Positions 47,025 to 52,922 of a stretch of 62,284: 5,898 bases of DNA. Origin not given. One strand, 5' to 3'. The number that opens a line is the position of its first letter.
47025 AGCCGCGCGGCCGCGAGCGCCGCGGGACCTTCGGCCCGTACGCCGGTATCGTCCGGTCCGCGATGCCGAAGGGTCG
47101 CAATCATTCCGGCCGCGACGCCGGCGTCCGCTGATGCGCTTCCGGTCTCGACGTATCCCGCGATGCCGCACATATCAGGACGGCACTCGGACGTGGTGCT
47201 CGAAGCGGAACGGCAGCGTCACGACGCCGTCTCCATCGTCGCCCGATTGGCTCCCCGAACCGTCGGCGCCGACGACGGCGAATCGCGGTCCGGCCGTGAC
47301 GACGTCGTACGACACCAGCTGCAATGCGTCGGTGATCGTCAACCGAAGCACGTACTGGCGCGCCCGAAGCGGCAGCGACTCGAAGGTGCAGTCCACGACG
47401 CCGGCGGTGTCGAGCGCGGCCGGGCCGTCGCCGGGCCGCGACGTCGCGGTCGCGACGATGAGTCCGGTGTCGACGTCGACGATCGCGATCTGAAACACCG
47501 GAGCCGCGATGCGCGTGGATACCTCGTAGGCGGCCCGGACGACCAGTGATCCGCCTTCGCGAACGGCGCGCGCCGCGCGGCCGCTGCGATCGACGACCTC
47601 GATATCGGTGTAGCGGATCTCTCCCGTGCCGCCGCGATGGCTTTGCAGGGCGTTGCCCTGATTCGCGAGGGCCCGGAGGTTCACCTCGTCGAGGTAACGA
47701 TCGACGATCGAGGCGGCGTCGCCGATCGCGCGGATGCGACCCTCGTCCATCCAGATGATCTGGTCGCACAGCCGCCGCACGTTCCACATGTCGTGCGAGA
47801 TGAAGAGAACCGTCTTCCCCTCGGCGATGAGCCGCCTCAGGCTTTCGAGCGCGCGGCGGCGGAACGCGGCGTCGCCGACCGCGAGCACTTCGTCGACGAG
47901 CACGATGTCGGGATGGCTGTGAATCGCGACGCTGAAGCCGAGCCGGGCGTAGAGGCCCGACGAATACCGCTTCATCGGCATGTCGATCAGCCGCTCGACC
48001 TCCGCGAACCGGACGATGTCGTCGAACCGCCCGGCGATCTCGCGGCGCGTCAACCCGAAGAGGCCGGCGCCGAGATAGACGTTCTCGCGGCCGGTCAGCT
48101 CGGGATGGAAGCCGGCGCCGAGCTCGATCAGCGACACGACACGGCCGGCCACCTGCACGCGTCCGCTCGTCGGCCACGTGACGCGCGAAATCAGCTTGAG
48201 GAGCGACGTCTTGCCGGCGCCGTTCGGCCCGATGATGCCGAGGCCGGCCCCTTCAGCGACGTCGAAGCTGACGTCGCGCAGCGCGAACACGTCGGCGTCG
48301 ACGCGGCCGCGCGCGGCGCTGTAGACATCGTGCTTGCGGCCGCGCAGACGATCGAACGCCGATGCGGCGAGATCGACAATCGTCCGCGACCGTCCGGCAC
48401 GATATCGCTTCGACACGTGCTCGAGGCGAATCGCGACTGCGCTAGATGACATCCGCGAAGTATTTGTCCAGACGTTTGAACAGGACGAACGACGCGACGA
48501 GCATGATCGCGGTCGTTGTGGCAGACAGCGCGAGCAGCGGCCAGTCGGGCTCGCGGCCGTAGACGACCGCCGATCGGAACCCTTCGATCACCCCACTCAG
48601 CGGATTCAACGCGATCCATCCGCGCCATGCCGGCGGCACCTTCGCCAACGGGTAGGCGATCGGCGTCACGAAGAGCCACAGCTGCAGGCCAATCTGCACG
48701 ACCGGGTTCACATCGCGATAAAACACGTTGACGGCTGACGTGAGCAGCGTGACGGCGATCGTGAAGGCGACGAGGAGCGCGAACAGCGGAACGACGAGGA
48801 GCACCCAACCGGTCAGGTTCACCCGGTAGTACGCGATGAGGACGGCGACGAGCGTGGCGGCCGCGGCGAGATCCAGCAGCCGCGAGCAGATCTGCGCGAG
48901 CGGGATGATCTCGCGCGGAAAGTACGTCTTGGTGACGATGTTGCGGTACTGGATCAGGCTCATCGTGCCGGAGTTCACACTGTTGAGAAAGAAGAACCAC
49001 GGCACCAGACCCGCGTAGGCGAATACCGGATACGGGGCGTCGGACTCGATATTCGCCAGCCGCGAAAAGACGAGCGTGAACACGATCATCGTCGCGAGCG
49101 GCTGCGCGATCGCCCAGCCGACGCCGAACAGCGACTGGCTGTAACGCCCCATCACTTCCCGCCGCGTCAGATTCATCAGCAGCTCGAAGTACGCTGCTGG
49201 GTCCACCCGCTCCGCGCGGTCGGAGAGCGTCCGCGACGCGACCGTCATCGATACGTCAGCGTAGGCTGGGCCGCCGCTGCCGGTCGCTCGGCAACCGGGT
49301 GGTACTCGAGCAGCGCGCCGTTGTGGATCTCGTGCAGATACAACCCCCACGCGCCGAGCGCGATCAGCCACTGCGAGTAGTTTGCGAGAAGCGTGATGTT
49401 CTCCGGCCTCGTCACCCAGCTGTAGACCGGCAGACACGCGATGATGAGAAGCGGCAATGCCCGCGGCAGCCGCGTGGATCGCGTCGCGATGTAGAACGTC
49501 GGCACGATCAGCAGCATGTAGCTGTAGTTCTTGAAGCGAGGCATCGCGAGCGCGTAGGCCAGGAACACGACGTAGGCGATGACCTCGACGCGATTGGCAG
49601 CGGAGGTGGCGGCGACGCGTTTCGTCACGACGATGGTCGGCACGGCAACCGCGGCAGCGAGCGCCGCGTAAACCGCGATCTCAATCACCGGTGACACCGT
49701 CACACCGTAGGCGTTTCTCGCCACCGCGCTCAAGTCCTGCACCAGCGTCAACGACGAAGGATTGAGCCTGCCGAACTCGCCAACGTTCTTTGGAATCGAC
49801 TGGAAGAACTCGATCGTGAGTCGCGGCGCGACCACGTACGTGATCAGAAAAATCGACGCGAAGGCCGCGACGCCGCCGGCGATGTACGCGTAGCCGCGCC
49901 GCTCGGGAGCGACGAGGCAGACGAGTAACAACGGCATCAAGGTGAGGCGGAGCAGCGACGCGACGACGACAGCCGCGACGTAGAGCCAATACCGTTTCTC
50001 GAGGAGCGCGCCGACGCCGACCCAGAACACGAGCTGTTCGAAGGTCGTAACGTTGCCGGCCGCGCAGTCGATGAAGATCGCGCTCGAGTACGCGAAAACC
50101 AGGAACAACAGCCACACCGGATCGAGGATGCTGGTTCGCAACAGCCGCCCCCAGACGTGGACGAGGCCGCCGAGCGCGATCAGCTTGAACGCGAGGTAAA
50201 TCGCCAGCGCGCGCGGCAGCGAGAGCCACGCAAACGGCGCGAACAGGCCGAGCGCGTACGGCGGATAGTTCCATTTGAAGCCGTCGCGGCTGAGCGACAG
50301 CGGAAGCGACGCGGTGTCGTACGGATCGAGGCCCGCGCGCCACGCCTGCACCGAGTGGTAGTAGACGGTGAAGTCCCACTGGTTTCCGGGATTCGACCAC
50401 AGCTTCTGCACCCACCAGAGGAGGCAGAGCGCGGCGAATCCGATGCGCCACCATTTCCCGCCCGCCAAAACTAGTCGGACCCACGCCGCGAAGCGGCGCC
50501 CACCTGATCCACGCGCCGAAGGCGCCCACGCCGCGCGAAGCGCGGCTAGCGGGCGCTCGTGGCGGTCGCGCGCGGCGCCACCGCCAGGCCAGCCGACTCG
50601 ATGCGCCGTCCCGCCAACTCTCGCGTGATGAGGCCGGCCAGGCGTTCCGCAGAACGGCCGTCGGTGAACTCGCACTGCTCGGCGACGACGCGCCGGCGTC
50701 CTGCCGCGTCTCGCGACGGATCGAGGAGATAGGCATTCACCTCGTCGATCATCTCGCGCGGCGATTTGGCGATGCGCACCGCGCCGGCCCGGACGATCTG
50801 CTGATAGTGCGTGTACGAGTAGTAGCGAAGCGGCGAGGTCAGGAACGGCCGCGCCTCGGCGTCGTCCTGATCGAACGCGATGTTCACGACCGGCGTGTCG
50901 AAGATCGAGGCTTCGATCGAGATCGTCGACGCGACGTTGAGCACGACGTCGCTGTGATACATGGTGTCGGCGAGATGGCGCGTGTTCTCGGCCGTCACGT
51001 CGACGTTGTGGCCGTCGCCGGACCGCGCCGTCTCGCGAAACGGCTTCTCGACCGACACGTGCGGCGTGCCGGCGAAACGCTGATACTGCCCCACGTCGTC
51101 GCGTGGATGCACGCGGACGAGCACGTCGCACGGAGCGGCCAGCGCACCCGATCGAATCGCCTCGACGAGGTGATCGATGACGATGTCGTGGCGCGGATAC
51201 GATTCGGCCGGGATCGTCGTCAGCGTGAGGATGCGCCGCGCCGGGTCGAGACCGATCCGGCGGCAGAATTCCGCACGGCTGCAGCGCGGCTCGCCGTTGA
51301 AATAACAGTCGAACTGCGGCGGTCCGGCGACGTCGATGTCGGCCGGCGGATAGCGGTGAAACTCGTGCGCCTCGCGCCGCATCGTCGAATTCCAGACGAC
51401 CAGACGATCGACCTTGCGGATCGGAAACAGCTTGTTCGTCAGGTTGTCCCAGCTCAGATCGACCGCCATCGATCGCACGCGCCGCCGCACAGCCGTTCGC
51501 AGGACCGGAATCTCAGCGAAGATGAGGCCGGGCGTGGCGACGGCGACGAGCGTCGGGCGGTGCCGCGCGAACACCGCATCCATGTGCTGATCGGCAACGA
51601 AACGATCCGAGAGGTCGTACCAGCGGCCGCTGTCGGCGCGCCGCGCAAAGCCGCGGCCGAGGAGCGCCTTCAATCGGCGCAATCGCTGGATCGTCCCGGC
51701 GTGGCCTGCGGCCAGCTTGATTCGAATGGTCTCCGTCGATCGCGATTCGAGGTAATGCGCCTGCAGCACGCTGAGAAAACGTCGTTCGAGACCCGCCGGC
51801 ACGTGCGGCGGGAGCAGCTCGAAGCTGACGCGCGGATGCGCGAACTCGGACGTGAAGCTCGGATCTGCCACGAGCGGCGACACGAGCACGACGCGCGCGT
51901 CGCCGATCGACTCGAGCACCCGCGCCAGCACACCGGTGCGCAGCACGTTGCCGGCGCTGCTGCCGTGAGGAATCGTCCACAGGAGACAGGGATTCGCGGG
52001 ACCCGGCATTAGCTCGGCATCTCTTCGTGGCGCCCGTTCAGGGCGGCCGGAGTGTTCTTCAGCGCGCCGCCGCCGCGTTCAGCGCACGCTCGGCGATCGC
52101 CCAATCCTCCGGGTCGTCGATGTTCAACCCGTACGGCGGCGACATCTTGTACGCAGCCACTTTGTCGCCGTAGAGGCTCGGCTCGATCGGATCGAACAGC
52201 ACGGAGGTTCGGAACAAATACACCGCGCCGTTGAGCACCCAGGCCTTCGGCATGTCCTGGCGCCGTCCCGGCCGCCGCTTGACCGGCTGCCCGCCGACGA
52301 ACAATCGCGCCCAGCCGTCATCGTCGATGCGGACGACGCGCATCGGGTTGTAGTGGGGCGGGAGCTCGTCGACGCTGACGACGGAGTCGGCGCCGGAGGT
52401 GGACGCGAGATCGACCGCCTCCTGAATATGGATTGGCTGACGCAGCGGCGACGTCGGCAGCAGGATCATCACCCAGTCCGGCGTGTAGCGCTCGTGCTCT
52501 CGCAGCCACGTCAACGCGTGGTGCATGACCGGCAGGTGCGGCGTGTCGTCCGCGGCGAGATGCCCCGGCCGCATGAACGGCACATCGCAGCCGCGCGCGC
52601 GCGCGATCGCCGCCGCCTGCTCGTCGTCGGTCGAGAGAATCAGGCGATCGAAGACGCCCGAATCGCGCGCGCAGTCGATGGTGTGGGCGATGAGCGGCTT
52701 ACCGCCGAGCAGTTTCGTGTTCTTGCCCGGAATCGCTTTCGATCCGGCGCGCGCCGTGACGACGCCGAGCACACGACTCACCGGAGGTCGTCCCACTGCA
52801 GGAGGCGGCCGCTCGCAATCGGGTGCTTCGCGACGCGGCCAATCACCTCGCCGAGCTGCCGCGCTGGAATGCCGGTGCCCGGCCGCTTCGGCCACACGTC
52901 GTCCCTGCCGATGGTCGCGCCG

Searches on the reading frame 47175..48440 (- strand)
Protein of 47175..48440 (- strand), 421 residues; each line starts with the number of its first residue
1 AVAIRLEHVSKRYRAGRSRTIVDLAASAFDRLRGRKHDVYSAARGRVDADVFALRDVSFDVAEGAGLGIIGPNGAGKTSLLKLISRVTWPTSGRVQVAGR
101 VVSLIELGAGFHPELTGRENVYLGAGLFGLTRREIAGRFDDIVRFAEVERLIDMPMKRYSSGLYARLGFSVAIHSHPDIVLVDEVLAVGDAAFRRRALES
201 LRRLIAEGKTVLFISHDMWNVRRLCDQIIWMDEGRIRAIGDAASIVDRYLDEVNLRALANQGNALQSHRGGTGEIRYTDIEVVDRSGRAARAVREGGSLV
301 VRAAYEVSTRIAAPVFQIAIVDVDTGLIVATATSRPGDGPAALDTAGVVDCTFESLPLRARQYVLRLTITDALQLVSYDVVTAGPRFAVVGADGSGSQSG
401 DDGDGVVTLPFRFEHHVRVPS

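Call 6: search_protein_families(library=pfam, proteins=[window:47175-48290:-], max_evalue=0.001)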
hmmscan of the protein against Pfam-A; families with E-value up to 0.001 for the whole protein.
window:47175-48290:- (371 aa): 3 families
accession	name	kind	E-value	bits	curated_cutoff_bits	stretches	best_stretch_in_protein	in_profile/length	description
PF00005.33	ABC_tran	-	9.5e-18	65.6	25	1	4-135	1-135/137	ABC transporter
PF14524.12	Wzt_C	-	1e-11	45.4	30.4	1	217-343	2-131/143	Wzt C-terminal domain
PF13304.12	AAA_21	-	0.00011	22.8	27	1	18-37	3-22/304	AAA domain, putative AbiEii toxin, Type IV TA system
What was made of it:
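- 47175..48452 (-): Wzt1: 425-aa Wzt with a single Wzt_C module, coupled to the Wzm above (comparator). Pfam (call 6).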

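Call 30: search_protein_families(library=ncbifam, proteins=[window:47175-48440:-], max_evalue=0.001)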
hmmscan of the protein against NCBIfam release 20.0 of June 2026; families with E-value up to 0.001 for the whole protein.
window:47175-48440:- (421 aa): 179 families (the best 25 are shown)
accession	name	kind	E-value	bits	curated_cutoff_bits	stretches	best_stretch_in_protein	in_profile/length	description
NF010065.0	PRK13545.1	equivalog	1.5e-52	179.1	538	1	52-251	38-236/549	teichoic acids export protein ATP-binding subunit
NF050108.1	galactan_ABC_ATP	equivalog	3.5e-49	167.2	400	1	33-250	18-241/244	galactan export ABC transporter ATP-binding subunit Wzt/RfbE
NF010066.0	PRK13546.1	equivalog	5.8e-47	160.3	320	1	47-252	33-237/264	teichoic acids export ABC transporter ATP-binding subunit TagH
TIGR01188.1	drrA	subfamily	3.7e-35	121.7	312.45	1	50-253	5-219/302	daunorubicin resistance ABC transporter, ATP-binding protein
NF010060.0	PRK13537.1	equivalog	1.9e-30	105.8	521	1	52-248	29-236/314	nodulation factor ABC transporter ATP-binding protein NodI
NF010059.0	PRK13536.1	equivalog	2.2e-27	95.7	549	1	53-248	58-264/342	nodulation factor ABC transporter ATP-binding protein NodI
TIGR01288.1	nodI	equivalog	1.1e-26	93.6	424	1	53-248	19-225/303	nodulation factor ABC transporter ATP-binding protein NodI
TIGR01186.1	proV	subfamily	4.8e-25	88.4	326.6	1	53-247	8-219/363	betaine/proline/choline family ABC transporter ATP-binding protein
TIGR02142.1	modC_ABC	equivalog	1.9e-24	86.6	285.05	1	56-248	15-222/353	molybdenum ABC transporter ATP-binding protein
NF033858.1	ABC2_perm_RbbA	equivalog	1.9e-23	82.4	1050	2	112-248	351-487/909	ribosome-associated ATPase/putative transporter RbbA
TIGR04521.1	ECF_ATPase_2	equivalog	3e-23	82.3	330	2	118-248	103-237/279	energy-coupling factor transporter ATPase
TIGR00968.1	3a0106s01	subfamily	1.3e-22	80.5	342.75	1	50-248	12-221/237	sulfate ABC transporter ATP-binding protein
NF040933.2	ABC_arch_GlcV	equivalog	1.6e-21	76.6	450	1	49-248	17-232/357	glucose ABC transporter ATP-binding protein GlcV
TIGR04520.1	ECF_ATPase_1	equivalog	1.8e-21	76.8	315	2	119-255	97-235/269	energy-coupling factor transporter ATPase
TIGR03864.1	PQQ_ABC_ATP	hypoth_equivalog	2.1e-21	76.5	302.25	1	52-248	15-222/236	ABC transporter, ATP-binding subunit, PQQ-dependent alcohol dehydrogenase system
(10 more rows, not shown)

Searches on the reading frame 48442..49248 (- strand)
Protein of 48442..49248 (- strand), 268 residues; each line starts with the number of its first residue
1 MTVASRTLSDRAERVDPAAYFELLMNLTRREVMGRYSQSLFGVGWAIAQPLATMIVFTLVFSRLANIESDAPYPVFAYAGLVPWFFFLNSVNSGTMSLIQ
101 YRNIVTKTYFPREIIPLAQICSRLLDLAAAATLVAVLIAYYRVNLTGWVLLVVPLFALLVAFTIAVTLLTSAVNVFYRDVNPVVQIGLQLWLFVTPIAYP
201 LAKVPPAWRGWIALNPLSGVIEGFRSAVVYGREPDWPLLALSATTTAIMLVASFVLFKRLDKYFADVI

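Call 6: search_protein_families(library=pfam, proteins=[window:48442-49248:-], max_evalue=0.001)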
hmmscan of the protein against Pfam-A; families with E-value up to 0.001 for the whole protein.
window:48442-49248:- (268 aa): 2 families
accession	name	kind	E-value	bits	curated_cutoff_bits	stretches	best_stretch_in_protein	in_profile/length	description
PF01061.29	ABC2_membrane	-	1.2e-18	67.9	26.9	1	24-227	3-209/211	ABC-2 type transporter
PF12698.13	ABC2_membrane_3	-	7.1e-06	25.8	31.6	1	77-256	163-344/347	ABC-2 family transporter protein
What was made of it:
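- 48442..49248 (-): Wzm of a different lineage (comparator; probably not Wzt2's partner). Pfam ABC2_membrane (call 6).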

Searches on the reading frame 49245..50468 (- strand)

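Call 6: search_protein_families(library=pfam, proteins=[window:49245-50468:-], max_evalue=0.001)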
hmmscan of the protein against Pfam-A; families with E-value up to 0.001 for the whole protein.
window:49245-50468:- (407 aa): 1 family
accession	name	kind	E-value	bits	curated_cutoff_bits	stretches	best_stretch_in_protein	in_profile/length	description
PF09594.16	GT87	-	2.9e-11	44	25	1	66-303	1-234/237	Glycosyltransferase family 87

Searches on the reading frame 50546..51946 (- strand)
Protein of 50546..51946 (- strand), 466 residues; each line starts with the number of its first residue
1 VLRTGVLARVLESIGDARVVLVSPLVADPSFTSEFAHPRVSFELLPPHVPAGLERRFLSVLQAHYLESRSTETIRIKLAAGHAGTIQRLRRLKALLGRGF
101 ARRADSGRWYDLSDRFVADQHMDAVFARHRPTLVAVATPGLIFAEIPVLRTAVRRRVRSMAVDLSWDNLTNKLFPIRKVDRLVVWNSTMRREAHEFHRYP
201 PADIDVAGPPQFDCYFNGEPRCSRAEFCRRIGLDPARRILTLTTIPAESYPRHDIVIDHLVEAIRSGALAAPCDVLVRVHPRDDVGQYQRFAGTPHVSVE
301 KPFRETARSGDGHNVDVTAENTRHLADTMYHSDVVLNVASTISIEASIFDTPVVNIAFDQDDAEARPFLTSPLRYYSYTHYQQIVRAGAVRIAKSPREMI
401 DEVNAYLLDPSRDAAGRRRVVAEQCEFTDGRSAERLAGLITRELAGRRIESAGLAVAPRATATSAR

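Call 6: search_protein_families(library=pfam, proteins=[window:50546-51946:-], max_evalue=0.001)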
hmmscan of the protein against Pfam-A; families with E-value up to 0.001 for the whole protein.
window:50546-51946:- (466 aa): 1 family
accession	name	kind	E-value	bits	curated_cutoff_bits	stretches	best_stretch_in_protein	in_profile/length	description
PF04464.20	Glyphos_transf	-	2e-06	27.5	22.1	1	177-440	133-365/367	CDP-Glycerol:Poly(glycerophosphate) glycerophosphotransferase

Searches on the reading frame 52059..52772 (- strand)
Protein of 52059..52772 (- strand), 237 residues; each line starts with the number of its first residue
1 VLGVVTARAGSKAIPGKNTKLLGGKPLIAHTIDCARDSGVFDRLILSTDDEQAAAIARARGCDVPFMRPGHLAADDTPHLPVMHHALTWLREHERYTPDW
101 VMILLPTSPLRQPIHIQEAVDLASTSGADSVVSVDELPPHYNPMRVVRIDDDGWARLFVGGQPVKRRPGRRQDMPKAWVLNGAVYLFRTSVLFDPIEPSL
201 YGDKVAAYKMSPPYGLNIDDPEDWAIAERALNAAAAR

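Call 6: search_protein_families(library=pfam, proteins=[window:52059-52772:-], max_evalue=0.001)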
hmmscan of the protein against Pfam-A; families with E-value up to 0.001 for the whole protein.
window:52059-52772:- (237 aa): 2 families
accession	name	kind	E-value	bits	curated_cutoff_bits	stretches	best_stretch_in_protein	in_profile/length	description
PF02348.25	CTP_transf_3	-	2.4e-18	67.2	22.6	1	3-189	2-184/217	Cytidylyltransferase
PF12804.13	NTP_transf_3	-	2.5e-05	24.9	27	1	21-136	20-124/160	MobA-like NTP transferase domain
